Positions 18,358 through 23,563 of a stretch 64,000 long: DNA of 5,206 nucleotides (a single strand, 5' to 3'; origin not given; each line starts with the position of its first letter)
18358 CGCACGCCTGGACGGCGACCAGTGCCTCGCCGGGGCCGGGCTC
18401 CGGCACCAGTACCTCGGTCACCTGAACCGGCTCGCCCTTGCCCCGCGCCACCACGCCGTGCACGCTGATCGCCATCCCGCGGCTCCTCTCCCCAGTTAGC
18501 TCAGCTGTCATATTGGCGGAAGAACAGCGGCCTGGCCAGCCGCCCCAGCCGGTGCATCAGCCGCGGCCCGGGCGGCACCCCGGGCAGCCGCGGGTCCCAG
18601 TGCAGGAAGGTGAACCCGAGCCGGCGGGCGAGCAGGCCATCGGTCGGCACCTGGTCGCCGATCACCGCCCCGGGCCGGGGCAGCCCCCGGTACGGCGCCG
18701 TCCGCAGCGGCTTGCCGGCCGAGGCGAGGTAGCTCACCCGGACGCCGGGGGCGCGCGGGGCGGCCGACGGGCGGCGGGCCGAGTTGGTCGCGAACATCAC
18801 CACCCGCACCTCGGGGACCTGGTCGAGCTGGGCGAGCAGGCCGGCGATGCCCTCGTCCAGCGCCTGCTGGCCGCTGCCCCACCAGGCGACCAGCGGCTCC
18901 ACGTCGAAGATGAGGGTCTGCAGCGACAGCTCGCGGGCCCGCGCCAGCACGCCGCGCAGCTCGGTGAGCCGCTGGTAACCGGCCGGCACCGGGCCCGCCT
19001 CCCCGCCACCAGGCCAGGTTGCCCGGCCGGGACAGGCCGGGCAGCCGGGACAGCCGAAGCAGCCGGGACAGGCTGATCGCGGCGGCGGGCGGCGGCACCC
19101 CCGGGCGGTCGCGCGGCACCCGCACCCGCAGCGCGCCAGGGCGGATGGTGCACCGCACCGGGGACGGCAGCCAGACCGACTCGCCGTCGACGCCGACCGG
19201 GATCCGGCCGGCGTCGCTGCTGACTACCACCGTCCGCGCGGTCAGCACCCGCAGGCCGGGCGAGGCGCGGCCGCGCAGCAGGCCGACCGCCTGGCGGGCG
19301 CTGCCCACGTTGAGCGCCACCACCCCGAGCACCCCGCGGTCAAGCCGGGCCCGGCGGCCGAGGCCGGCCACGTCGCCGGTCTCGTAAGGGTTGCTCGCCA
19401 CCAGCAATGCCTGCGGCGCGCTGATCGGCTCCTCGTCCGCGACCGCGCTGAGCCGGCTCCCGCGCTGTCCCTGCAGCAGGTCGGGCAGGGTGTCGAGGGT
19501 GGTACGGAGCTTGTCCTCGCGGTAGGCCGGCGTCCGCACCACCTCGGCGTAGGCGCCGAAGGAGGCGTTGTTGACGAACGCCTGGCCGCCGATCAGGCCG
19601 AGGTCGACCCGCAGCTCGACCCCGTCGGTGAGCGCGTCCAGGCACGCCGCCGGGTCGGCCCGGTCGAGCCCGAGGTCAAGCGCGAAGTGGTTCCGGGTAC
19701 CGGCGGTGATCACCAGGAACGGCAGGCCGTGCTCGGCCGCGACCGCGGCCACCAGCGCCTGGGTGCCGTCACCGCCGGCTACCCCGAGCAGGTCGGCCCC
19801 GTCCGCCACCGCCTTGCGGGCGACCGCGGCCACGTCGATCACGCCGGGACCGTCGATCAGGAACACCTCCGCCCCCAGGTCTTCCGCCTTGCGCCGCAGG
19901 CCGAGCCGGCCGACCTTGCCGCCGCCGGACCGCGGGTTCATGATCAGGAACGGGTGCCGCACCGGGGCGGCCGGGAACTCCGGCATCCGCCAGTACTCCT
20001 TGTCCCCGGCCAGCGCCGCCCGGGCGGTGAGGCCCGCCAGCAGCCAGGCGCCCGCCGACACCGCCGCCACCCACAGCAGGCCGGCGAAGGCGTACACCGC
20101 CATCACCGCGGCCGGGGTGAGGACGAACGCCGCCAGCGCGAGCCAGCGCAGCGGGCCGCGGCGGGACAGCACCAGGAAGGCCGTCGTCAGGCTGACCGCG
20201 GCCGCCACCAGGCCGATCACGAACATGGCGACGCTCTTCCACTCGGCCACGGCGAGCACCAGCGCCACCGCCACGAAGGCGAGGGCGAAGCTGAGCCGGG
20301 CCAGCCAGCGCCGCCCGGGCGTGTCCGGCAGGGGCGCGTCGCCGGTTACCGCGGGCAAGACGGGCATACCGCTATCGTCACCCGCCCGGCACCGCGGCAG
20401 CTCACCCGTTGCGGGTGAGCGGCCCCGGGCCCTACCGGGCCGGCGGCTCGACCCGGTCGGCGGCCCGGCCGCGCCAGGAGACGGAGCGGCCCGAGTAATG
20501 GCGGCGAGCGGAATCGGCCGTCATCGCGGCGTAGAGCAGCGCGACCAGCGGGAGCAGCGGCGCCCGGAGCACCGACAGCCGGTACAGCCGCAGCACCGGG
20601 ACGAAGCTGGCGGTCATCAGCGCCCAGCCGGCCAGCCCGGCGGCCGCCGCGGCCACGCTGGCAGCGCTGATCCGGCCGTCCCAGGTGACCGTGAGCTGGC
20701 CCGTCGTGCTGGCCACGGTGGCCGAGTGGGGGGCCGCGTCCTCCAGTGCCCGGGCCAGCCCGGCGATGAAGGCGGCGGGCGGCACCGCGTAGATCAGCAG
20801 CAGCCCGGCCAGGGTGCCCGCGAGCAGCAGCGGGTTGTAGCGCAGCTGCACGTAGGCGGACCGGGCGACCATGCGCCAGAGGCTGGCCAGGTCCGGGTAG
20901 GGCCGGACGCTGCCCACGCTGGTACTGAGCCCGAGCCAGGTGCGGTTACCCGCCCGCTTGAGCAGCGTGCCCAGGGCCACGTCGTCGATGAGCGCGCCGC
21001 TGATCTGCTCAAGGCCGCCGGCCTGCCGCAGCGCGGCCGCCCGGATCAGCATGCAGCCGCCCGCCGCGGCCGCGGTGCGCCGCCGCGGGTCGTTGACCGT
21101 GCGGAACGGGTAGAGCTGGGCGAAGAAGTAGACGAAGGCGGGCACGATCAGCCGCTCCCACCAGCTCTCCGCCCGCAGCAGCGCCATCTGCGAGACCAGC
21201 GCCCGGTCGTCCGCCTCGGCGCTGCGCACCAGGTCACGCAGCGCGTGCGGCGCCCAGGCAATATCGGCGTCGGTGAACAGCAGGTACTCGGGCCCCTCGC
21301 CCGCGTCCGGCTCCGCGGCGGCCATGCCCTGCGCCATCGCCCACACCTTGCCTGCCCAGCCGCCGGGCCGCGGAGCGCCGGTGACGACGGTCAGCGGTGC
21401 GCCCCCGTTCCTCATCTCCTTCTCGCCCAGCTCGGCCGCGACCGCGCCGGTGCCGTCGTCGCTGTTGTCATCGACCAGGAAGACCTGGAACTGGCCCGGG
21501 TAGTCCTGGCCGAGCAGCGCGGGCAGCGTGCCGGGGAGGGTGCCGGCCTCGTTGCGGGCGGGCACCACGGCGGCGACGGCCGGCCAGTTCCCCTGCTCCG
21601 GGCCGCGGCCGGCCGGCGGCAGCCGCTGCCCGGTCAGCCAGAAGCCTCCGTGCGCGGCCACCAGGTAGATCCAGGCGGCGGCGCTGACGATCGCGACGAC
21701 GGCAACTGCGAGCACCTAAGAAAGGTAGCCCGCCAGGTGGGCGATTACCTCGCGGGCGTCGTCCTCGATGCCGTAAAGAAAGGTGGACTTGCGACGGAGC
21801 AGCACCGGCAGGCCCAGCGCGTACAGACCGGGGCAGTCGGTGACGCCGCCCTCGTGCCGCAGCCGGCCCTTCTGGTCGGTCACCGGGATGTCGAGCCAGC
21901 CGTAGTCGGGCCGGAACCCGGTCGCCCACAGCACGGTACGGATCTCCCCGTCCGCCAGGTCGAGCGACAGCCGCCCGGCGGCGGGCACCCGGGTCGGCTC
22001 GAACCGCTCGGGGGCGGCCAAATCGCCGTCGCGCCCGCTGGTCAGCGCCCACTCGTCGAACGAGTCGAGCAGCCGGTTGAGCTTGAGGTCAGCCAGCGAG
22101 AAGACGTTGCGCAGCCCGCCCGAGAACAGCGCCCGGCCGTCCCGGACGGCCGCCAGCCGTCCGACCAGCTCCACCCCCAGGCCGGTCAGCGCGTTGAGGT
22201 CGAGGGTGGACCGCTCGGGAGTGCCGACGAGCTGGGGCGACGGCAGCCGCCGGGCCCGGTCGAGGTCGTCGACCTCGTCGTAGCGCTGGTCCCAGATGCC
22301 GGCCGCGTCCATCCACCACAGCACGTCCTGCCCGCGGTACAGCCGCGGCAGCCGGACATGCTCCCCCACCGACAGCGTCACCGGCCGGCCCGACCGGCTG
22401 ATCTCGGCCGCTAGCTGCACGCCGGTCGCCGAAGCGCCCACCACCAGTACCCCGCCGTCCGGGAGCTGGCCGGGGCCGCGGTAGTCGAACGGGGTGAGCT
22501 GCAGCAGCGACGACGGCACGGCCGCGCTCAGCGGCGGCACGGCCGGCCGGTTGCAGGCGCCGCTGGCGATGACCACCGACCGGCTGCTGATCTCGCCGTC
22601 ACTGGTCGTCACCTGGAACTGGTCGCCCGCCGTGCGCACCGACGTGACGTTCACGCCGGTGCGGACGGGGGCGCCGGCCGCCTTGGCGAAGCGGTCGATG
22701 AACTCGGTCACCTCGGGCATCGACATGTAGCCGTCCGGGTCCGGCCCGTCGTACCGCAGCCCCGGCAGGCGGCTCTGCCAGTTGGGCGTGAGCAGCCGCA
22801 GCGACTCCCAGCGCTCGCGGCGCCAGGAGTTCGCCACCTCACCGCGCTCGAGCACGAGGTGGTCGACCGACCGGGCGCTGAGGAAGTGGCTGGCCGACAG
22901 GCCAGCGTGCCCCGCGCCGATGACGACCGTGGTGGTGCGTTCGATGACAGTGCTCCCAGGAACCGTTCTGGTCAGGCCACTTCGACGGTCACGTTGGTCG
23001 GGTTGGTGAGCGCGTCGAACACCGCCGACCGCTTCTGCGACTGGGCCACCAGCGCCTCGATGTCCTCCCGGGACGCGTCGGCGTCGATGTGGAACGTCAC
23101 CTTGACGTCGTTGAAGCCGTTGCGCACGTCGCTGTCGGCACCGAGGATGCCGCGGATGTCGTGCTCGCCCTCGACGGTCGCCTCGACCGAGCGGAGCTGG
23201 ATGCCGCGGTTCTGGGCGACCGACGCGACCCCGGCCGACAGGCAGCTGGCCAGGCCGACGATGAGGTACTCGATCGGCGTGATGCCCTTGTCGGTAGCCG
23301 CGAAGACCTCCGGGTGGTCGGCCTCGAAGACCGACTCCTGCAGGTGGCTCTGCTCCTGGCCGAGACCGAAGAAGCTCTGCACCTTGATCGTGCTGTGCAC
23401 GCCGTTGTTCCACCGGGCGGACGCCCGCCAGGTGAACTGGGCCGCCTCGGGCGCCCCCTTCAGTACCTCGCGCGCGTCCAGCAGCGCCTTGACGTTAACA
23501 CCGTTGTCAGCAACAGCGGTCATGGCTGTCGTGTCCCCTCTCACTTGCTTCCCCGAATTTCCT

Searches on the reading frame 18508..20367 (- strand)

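Call 81: search_protein_families(library=pfam, proteins=[window:18508-20367:-], max_evalue=0.001)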
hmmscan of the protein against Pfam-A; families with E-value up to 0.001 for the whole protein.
window:18508-20367:- (619 aa): 1 family
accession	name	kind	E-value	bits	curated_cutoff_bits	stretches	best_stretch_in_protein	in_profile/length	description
PF00781.29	DAGK_cat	-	1.6e-18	66.9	23.6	1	140-257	3-123/125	Diacylglycerol kinase catalytic domain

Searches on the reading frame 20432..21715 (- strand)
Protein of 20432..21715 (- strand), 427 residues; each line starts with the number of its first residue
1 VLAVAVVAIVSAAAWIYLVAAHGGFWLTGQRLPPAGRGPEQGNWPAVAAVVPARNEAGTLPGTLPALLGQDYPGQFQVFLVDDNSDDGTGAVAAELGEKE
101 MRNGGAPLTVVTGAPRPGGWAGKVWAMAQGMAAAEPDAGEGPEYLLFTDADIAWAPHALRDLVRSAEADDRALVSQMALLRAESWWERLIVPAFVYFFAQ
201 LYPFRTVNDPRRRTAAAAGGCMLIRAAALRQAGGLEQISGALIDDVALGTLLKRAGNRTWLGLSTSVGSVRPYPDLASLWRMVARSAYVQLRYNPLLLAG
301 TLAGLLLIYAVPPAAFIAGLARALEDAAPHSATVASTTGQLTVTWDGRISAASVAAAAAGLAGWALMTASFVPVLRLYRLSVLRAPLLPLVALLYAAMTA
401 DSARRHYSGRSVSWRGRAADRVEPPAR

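Call 81: search_protein_families(library=pfam, proteins=[window:20432-21715:-], max_evalue=0.001)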
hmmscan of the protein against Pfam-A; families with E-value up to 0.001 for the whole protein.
window:20432-21715:- (427 aa): 4 families
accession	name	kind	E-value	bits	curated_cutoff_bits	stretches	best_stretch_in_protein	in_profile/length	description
PF13506.12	Glyco_transf_21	-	8.6e-19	68.1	21.7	1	115-265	10-150/174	Glycosyl transferase family 21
PF00535.33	Glycos_transf_2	-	1.1e-18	68.2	23.3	1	50-231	3-166/168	Glycosyl transferase family 2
PF13641.12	Glyco_tranf_2_3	-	8.7e-17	62.3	27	1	45-260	1-202/230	Glycosyltransferase like family 2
PF13632.12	Glyco_trans_2_3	-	0.0003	21.1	27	1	146-308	3-169/198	Glycosyl transferase family group 2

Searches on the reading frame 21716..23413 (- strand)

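Call 81: search_protein_families(library=pfam, proteins=[window:21716-23413:-], max_evalue=0.001)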
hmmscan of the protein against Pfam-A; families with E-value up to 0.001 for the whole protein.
window:21716-23413:- (565 aa): 7 families
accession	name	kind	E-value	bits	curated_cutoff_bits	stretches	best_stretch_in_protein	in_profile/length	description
PF13738.12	Pyr_redox_3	-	1.6e-22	80.5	30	1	163-351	1-196/305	Pyridine nucleotide-disulphide oxidoreductase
PF07992.20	Pyr_redox_2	-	6.7e-15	55.7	26.1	1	162-347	3-170/291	Pyridine nucleotide-disulphide oxidoreductase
PF01266.30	DAO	-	1.6e-10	41.5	27.9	1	206-295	117-217/353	FAD dependent oxidoreductase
PF01494.25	FAD_binding_3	-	1.6e-06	28.1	22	1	160-192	2-34/349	FAD binding domain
PF13450.12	NAD_binding_8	-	2.6e-06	28.1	21.9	1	164-192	1-29/68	NAD(P)-binding Rossmann-like domain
PF03486.20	HI0933_like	-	4.2e-06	26.8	50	0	235-290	111-168/244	HI0933-like protein Rossmann domain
PF00070.33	Pyr_redox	-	4.1e-05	24.4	22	0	322-347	2-27/82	Pyridine nucleotide-disulphide oxidoreductase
